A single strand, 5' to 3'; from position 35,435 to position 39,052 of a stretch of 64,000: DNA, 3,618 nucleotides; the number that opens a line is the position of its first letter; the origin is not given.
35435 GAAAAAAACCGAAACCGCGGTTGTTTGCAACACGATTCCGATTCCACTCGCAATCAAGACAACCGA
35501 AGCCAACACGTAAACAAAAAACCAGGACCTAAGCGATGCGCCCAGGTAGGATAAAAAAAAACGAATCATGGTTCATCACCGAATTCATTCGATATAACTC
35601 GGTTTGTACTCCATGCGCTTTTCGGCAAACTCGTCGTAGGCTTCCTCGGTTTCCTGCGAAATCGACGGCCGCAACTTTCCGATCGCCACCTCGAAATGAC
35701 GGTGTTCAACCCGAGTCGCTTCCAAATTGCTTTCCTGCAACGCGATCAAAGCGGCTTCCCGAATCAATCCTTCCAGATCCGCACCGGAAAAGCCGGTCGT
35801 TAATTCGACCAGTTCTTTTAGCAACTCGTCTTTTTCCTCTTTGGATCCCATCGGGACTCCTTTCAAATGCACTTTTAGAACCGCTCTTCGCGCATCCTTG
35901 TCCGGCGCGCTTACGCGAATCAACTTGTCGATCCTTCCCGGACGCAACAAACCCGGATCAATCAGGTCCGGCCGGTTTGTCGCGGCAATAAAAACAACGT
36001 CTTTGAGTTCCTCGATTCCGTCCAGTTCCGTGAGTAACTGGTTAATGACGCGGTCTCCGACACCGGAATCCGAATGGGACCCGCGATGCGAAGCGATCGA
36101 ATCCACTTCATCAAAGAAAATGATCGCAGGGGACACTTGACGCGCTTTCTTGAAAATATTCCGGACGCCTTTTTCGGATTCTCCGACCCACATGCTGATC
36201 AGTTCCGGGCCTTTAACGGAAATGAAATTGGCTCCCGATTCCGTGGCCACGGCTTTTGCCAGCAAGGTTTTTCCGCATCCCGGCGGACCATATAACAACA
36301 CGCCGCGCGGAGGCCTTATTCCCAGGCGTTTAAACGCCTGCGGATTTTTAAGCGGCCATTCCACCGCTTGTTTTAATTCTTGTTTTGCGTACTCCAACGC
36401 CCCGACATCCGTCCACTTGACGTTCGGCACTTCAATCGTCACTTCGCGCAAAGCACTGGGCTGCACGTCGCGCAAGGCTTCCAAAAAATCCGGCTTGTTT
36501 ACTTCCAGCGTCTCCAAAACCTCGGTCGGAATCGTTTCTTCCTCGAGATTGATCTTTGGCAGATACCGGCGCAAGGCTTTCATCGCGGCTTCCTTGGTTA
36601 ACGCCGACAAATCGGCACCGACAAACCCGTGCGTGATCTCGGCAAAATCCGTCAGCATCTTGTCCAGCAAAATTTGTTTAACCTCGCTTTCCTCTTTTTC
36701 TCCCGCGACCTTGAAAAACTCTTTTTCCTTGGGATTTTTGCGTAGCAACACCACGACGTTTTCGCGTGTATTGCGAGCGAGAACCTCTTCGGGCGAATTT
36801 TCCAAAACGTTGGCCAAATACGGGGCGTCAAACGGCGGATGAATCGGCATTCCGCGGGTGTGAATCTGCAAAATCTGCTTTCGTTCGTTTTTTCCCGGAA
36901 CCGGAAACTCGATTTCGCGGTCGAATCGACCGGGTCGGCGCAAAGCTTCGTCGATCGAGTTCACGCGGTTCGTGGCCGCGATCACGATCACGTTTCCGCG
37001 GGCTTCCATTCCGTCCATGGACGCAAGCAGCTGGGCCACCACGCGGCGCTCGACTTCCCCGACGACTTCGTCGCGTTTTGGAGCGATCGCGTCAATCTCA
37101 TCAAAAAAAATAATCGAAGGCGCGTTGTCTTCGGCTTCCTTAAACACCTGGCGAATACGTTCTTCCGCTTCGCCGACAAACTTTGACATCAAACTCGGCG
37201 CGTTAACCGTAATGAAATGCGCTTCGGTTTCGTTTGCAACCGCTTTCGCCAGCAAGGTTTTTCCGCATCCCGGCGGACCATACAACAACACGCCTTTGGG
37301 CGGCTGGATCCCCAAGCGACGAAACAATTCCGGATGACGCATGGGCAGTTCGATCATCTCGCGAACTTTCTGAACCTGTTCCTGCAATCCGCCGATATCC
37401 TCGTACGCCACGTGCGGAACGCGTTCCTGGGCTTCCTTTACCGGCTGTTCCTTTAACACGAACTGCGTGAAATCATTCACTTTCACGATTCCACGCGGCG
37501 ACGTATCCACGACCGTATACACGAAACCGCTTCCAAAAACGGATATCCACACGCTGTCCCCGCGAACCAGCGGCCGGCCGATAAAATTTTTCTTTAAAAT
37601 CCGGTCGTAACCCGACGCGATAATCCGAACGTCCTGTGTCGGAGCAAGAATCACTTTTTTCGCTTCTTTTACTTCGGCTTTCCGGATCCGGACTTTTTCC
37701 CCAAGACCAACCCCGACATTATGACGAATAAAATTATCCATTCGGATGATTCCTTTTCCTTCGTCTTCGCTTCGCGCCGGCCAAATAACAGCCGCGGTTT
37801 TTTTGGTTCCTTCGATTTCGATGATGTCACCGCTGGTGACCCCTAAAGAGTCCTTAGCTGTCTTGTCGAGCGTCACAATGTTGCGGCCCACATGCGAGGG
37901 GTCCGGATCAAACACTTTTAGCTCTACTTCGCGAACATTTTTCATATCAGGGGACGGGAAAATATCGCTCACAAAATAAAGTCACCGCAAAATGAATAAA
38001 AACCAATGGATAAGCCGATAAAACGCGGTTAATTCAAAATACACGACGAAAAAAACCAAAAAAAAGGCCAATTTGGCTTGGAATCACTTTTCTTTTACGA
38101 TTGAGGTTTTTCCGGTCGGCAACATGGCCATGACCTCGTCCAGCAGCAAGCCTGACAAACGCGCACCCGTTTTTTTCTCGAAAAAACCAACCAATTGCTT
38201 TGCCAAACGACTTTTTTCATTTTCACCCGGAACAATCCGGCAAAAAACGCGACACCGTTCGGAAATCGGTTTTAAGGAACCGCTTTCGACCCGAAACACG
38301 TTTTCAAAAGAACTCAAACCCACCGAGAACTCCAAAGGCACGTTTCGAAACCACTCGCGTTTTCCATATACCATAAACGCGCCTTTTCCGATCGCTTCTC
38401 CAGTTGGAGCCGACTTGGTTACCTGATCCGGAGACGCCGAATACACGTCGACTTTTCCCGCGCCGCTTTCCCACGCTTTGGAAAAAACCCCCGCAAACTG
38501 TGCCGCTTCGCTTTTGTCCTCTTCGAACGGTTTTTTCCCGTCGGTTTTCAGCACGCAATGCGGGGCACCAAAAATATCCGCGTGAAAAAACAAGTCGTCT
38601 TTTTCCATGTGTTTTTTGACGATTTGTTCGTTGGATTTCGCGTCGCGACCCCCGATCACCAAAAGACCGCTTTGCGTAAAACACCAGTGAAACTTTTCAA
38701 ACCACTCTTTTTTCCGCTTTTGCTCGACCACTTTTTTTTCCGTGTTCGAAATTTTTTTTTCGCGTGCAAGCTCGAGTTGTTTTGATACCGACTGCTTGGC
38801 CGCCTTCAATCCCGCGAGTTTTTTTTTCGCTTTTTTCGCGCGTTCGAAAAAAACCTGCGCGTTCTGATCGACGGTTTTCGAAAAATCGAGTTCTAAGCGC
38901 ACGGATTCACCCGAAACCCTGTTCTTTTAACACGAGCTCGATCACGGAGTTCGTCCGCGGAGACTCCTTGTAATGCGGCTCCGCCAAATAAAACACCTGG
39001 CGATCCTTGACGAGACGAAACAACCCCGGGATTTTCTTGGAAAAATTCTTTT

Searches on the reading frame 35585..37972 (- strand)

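Call 36: search_protein_families(library=pfam, proteins=[window:35585-37972:-], max_evalue=0.001)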
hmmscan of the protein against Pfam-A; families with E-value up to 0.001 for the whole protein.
window:35585-37972:- (795 aa): 41 families (the best 25 are shown)
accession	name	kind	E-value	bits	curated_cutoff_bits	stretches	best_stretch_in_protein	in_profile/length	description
PF00004.35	AAA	-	7.9e-98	324.4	21.2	2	228-357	1-130/131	ATPase family associated with various cellular activities (AAA)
PF02359.24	CDC48_N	-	1.3e-26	93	35.1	1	18-100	2-84/85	Cell division protein 48 (CDC48), N-terminal domain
PF17862.7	AAA_lid_3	-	1.3e-26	92.1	27.2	2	440-477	4-41/45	AAA+ lid domain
PF05496.18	RuvB_N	-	1.3e-14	54.8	27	2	227-305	35-105/159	Holliday junction DNA helicase RuvB P-loop domain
PF13191.12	AAA_16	-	5.1e-14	53.5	32.6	2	216-329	15-136/167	AAA ATPase domain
PF07724.20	AAA_2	-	2.9e-13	50.6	27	1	228-322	6-102/166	AAA domain (Cdc48 subfamily)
PF02933.23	CDC48_2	-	5.3e-13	48.9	22.4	1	125-180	9-64/64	Cell division protein 48 (CDC48), domain 2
PF07728.20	AAA_5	-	6e-13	49.4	22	1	227-346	1-137/139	AAA domain (dynein-related subfamily)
PF13173.12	AAA_14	-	2.3e-11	44.2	27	1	228-297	5-75/129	AAA domain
PF13401.12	AAA_22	-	2e-10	41.5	27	1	228-282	8-60/130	AAA domain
PF13671.12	AAA_33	-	7e-09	36.6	27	0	228-291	2-47/143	AAA domain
PF06068.19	TIP49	-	2.4e-08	34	23.8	0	556-604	51-101/347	TIP49 P-loop domain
PF00910.28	RNA_helicase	-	2.8e-08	34.6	21.5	0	228-257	1-30/105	RNA helicase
PF20720.3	nSTAND3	-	4.7e-08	33.3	27.2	0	228-298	20-77/155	Novel STAND NTPase 3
PF01637.24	ATPase_2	-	1e-07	32.5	33.2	0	224-296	19-90/225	ATPase domain predominantly from Archaea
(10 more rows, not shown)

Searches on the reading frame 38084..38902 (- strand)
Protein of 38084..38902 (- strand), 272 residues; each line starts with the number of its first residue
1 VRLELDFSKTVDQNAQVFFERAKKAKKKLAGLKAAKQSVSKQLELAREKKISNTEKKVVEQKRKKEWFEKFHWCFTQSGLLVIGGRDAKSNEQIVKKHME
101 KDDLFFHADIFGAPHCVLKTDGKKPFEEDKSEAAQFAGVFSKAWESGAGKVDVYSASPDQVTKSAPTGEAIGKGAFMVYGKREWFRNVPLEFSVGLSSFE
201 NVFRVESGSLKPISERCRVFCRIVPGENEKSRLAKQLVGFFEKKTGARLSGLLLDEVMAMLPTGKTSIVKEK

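Call 36: search_protein_families(library=pfam, proteins=[window:38084-38902:-], max_evalue=0.001)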
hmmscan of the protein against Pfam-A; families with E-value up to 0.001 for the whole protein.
window:38084-38902:- (272 aa): 1 family
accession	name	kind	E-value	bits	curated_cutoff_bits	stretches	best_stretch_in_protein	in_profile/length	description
PF05670.18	NFACT-R_1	-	7.8e-32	110.6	29.8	1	70-180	1-112/112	NFACT protein RNA binding domain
